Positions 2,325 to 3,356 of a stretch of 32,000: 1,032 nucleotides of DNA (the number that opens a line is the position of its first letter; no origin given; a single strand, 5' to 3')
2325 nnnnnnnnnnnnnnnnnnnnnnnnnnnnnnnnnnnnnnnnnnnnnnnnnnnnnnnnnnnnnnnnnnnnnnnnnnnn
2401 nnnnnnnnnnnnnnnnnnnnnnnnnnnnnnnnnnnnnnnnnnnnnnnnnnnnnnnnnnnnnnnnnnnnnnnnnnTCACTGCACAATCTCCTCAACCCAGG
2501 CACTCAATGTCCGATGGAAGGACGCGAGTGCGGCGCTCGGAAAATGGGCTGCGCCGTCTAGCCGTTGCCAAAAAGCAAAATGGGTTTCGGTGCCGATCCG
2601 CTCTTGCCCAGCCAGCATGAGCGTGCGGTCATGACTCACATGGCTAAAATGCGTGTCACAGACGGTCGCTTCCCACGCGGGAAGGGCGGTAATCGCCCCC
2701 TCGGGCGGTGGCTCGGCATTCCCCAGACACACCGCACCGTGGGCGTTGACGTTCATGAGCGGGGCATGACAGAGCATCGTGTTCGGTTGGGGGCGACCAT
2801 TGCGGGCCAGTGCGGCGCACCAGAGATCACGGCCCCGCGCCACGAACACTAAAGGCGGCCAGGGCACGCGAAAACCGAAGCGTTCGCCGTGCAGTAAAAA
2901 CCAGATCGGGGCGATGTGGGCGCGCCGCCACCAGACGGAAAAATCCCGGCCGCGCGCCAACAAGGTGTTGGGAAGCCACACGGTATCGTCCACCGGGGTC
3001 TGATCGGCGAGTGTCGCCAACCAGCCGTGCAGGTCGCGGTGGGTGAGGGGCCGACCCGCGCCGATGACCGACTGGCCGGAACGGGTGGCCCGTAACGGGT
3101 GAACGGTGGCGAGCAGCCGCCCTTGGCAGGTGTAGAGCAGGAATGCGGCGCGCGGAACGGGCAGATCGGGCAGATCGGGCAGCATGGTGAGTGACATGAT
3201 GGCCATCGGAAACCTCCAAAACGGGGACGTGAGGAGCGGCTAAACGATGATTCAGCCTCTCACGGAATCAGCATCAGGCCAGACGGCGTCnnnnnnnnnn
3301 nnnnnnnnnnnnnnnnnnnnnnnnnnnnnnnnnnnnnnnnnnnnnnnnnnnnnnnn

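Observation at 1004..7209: Complete PRTRC cassette reads as a ParB-linked ubiquitin-like conjugation set (Ubl, E1-like, E2-like, JAMM)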

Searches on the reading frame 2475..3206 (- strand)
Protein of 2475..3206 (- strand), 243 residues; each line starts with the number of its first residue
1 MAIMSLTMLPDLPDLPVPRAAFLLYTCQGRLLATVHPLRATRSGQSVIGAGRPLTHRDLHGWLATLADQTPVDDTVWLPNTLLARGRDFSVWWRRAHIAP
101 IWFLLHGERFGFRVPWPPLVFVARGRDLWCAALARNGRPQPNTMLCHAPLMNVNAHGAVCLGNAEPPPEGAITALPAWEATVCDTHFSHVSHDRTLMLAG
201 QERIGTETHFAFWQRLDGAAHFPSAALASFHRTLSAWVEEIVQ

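Call 4: search_protein_families(library=ncbifam, proteins=[window:2475-3206:-], max_evalue=0.01)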
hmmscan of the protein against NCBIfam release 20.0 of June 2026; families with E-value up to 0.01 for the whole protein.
window:2475-3206:- (243 aa): 1 family
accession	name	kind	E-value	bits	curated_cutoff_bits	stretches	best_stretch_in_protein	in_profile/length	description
TIGR03737.1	PRTRC_B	hypoth_equivalog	3.8e-45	154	131.45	1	19-242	4-227/228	PRTRC system protein B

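Call 5: search_protein_families(library=pfam, proteins=[window:2475-3206:-], max_evalue=0.01)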
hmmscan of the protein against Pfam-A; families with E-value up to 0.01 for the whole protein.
window:2475-3206:- (243 aa): 1 family
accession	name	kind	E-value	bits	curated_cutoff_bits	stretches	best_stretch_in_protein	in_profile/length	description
PF14460.11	Prok-E2_D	-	1.6e-27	96.7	25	1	64-227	7-168/171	Prokaryotic E2 family D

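Call 21: search_protein_families(library=padloc, proteins=[window:2475-3206:-], max_evalue=0.001)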
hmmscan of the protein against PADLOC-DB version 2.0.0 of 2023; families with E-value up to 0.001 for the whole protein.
window:2475-3206:- (243 aa): 0 families

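Call 23: find_homologous_proteins(query=window:2475-3206:-, max_evalue=0.00001)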
Query window:2475-3206:- (243 aa): 9 proteins with E <= 0.00001 among 2648 candidates.
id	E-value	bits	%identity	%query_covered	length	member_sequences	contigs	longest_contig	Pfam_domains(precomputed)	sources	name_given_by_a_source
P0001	1.0e-162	558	98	100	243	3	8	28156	PF14460.12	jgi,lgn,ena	-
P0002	3.3e-133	461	80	100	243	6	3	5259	PF14460.12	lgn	-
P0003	6.4e-83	296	58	100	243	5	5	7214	PF14460.12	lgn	-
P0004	3.6e-82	294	58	100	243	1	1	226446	PF14460.12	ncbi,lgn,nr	ncbi:MAG: PRTRC system protein B [bacterium]|nr:PRTRC system protein B [bacterium]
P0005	4.1e-77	277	54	100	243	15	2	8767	PF14460.12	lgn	-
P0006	4.7e-76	274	52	100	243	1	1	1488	PF14460.12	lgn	-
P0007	9.8e-75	269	53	98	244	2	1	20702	PF14460.12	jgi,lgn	-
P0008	1.4e-53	200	52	92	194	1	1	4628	PF14460.12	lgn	-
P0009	6.8e-38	149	54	70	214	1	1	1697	PF14460.12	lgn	-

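Call 28: find_encoding_contigs(protein=P0004, flank=10000, max_places=2)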
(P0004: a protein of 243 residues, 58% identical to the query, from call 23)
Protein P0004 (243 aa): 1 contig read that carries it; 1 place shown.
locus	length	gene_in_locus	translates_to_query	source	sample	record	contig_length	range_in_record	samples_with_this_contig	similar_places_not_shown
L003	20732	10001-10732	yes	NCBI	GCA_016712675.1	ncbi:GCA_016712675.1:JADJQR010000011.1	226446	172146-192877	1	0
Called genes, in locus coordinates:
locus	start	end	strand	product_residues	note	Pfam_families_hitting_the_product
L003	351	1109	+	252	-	PF04352:ProQ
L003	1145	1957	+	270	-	PF17762:HTH_ParB, PF23552:ParB_C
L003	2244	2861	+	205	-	PF01656:CbiA, PF02374:ArsA_ATPase (weak), PF06564:CBP_BcsQ (faint), PF07015:VirC1, PF09140:MipZ, PF10609:ParA (weak), PF13614:AAA_31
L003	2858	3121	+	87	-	-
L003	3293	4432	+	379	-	PF12323:HTH_OrfB_IS605, PF01385:OrfB_IS605, PF07282:Cas12f1-like_TNB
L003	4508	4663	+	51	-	PF02518:HATPase_c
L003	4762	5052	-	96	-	-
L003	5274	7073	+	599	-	PF02195:ParB_N, PF17762:HTH_ParB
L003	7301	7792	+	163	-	-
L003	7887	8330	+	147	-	-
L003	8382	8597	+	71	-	PF14454:Prok_Ub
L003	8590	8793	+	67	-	-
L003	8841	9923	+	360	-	-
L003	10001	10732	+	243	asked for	PF14460:Prok-E2_D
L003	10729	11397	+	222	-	PF09436:DUF2016, PF14464:Prok-JAB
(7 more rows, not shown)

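Call 29: find_encoding_contigs(protein=P0007, flank=10000, max_places=2)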
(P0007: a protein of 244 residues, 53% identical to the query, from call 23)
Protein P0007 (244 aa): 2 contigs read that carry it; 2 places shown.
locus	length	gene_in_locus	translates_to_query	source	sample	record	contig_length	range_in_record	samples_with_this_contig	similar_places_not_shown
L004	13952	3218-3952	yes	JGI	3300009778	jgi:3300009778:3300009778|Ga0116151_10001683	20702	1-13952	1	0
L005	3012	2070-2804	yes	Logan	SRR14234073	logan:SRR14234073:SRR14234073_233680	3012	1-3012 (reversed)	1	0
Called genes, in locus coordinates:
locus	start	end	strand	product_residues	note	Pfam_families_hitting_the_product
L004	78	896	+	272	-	-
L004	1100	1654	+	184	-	-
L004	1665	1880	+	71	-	PF14454:Prok_Ub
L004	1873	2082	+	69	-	-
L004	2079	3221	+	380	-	-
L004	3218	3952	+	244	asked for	PF14460:Prok-E2_D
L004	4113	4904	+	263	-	PF00899:ThiF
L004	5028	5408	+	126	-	-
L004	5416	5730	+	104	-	-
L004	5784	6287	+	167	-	PF00436:SSB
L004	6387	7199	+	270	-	-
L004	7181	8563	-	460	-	-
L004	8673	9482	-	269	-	-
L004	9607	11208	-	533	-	PF06213:CobT, PF05762:VWA_CoxE (weak), PF11775:CobT_C (faint)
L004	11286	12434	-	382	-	PF11348:DUF3150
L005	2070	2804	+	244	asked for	PF14460:Prok-E2_D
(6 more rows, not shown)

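Call 30: find_encoding_contigs(protein=P0005, flank=10000, max_places=2)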
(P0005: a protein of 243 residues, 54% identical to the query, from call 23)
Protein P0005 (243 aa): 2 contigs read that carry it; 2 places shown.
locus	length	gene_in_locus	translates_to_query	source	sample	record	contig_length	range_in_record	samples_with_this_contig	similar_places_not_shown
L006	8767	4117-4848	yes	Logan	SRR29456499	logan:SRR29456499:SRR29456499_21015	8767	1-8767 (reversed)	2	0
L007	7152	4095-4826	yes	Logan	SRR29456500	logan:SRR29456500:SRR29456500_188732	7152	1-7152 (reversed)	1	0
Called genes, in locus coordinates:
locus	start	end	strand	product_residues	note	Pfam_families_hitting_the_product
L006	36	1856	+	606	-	PF02195:ParB_N, PF17762:HTH_ParB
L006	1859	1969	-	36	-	-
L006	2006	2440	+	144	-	-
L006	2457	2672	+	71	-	PF14454:Prok_Ub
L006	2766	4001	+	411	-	-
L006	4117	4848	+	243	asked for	PF14460:Prok-E2_D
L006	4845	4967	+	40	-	-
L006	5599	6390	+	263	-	PF02384:N6_Mtase (weak)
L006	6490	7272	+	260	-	PF00899:ThiF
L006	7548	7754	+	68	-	-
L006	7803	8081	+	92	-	-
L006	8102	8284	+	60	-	-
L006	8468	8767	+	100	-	?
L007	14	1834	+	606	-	PF02195:ParB_N, PF17762:HTH_ParB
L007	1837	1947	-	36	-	-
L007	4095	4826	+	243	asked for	PF14460:Prok-E2_D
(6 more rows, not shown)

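Call 31: find_encoding_contigs(protein=P0003, flank=10000, max_places=3)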
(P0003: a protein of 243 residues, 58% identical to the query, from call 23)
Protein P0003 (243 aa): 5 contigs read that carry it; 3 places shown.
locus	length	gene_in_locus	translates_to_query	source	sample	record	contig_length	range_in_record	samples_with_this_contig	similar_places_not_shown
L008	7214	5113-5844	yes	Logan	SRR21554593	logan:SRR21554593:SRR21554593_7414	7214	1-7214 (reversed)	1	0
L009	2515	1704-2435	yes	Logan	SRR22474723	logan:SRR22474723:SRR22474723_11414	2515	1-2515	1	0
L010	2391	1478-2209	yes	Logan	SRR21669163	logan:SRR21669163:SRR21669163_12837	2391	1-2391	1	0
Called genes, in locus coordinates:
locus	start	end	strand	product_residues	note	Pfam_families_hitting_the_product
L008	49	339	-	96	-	-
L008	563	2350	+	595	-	PF02195:ParB_N, PF17762:HTH_ParB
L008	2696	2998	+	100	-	-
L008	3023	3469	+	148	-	-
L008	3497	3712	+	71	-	PF14454:Prok_Ub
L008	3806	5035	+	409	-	-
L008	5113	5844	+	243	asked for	PF14460:Prok-E2_D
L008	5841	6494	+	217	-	PF09436:DUF2016, PF14464:Prok-JAB (weak)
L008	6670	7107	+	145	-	-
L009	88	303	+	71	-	PF14454:Prok_Ub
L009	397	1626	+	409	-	-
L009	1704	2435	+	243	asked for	PF14460:Prok-E2_D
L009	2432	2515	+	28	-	?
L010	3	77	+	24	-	?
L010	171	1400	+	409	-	-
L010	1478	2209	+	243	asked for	PF14460:Prok-E2_D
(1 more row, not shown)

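Call 32: find_encoding_contigs(protein=P0002, flank=10000, max_places=3)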
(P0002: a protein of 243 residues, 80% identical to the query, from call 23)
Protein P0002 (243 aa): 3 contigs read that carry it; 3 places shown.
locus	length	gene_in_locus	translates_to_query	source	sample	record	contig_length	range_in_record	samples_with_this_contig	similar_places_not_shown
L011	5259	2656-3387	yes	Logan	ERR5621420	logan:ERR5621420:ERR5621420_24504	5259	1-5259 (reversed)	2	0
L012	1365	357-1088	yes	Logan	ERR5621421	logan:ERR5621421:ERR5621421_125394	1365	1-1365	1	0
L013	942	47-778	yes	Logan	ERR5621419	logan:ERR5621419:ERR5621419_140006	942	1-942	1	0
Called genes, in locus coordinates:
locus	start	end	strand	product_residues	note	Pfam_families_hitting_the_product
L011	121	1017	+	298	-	PF17762:HTH_ParB (weak)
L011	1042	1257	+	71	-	PF14454:Prok_Ub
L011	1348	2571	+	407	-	-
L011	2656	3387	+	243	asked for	PF14460:Prok-E2_D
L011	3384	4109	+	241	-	PF09436:DUF2016, PF14464:Prok-JAB (weak)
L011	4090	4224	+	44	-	-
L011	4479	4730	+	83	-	-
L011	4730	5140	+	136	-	PF01850:PIN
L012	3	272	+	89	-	?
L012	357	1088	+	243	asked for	PF14460:Prok-E2_D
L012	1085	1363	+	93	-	?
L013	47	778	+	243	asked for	PF14460:Prok-E2_D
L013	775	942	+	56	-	?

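Call 33: find_encoding_contigs(protein=P0001, flank=10000, max_places=4)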
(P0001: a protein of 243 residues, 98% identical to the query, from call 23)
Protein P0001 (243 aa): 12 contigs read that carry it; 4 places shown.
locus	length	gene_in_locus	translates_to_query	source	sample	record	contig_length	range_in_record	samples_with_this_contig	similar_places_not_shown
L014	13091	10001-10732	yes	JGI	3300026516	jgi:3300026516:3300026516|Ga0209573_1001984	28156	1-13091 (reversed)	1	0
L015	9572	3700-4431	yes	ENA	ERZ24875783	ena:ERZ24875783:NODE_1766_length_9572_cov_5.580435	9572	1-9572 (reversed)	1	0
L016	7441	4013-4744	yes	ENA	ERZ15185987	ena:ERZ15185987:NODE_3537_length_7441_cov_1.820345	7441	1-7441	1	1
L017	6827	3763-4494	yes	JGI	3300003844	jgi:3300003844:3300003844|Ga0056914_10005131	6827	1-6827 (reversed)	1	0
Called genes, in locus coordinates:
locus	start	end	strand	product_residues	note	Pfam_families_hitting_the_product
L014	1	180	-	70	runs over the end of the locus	PF13586:DDE_Tnp_1_2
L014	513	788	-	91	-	-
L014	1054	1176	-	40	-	-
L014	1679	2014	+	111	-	PF10543:ORF6N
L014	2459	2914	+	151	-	PF01527:HTH_Tnp_1, PF13384:HTH_23 (faint)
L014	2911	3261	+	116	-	PF05717:TnpB_IS66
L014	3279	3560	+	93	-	-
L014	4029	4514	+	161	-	PF13808:DDE_Tnp_1_assoc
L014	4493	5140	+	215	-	PF01609:DDE_Tnp_1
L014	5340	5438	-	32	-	-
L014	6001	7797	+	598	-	PF02195:ParB_N, PF17762:HTH_ParB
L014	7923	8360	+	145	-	-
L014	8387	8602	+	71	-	PF14454:Prok_Ub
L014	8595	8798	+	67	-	-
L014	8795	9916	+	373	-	-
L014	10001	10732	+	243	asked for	PF14460:Prok-E2_D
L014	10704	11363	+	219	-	PF09436:DUF2016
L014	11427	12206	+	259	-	PF00899:ThiF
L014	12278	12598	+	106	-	-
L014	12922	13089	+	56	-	?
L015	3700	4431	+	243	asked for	PF14460:Prok-E2_D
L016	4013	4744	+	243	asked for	PF14460:Prok-E2_D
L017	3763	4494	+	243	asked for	PF14460:Prok-E2_D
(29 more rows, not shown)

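Call 60: search_solved_structures(query=window:2475-3206:-, max_evalue=10)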
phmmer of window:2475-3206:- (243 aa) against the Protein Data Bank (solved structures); distinct sequences matched with E-value up to 10: 0.

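Call 66: search_solved_structures(query=A5, max_evalue=10, show_alignments=2)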
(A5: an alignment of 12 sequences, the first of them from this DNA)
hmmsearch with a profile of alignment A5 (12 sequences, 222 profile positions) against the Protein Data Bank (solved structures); distinct sequences matched with E-value up to 10: 0.

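Call 96: search_protein_families(library=ncbifam, proteins=[L014:12278-12598:+], max_evalue=1)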
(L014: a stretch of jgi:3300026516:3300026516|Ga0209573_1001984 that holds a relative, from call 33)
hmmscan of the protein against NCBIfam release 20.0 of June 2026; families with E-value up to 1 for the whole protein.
L014:12278-12598:+ (106 aa): 0 families
